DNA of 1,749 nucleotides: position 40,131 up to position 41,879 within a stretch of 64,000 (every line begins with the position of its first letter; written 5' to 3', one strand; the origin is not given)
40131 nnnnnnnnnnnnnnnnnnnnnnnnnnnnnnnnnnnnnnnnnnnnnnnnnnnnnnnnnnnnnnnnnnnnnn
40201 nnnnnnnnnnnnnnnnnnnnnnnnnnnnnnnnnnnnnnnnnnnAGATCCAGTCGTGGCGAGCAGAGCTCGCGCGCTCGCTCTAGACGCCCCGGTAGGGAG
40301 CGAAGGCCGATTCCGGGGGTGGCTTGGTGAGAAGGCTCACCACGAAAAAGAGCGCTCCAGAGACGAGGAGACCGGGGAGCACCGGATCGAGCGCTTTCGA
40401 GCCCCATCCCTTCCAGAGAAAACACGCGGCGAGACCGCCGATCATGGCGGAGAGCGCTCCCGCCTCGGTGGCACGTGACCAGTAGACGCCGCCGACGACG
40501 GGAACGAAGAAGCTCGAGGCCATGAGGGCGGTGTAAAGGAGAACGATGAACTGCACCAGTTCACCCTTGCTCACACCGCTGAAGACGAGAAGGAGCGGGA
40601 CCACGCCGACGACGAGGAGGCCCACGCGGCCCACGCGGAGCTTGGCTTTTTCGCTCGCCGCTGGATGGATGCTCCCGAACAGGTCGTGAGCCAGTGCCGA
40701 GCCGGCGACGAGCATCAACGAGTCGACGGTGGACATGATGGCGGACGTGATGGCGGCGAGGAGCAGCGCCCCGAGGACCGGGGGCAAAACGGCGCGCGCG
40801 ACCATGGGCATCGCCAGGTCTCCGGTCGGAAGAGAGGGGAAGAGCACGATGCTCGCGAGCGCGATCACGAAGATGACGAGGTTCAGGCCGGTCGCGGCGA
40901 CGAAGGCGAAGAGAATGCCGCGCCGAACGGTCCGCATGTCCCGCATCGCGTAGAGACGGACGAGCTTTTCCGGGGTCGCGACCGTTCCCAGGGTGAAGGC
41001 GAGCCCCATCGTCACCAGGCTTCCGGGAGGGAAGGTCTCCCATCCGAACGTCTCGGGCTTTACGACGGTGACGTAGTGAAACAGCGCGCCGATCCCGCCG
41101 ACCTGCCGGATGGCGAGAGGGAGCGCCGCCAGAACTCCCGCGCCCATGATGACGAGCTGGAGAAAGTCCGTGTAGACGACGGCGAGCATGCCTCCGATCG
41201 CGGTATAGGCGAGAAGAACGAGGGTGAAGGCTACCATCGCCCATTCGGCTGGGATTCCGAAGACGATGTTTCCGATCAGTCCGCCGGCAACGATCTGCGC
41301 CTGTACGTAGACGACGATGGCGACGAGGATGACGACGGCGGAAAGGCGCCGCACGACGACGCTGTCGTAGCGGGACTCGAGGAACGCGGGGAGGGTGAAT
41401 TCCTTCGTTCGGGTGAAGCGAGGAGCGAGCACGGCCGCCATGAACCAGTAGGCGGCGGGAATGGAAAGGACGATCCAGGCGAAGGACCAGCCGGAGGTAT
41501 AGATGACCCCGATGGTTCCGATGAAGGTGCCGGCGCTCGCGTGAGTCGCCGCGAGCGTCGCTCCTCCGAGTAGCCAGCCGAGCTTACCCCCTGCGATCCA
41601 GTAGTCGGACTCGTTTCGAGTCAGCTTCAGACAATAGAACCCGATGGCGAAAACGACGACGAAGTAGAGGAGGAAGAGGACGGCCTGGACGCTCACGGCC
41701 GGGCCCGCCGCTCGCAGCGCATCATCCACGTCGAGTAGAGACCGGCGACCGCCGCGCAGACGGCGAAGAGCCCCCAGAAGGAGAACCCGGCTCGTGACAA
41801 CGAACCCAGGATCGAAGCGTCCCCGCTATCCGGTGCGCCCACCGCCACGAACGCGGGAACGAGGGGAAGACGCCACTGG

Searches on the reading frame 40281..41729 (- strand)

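Call 36: search_protein_families(library=ncbifam, proteins=[window:40281-41729:-], max_evalue=0.001)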
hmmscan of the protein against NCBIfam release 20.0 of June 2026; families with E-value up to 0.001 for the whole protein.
window:40281-41729:- (482 aa): 10 families
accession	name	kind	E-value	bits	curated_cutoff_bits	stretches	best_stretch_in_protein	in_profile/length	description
TIGR02121.1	Na_Pro_sym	equivalog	8.7e-58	196.2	515.5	1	17-474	5-475/488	sodium/proline symporter PutP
TIGR00813.1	sss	superfamily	3.4e-55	187.8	184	1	43-432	1-411/411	sodium/solute symporter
TIGR02119.1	panF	equivalog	8e-52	176.8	328.05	1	19-467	7-467/471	sodium/pantothenate symporter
TIGR03648.1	Na_symport_lg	subfamily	1.5e-41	142.5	320.75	2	20-277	6-280/547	VC_2705 family sodium/solute symporter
NF006903.2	PRK09395.1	subfamily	6.2e-35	120.6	750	1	13-435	34-474/552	cation/acetate symporter ActP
NF011948.0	PRK15419.1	equivalog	1.2e-34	120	955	1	16-473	8-478/502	sodium/proline symporter PutP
TIGR02711.1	symport_actP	equivalog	2.4e-33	115.7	1099.25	1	12-433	30-466/549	cation/acetate symporter ActP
NF009135.0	PRK12488.1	subfamily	4e-33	114.8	850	1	15-436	33-472/549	cation/acetate symporter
NF058657.1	MncbAcdTpMctC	equivalog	1.3e-29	103.1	670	1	14-437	7-450/527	monocarboxylic acid transporter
NF007790.0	PRK10484.1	equivalog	3.2e-18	65.8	401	1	14-433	4-445/527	solute:sodium symporter family transporter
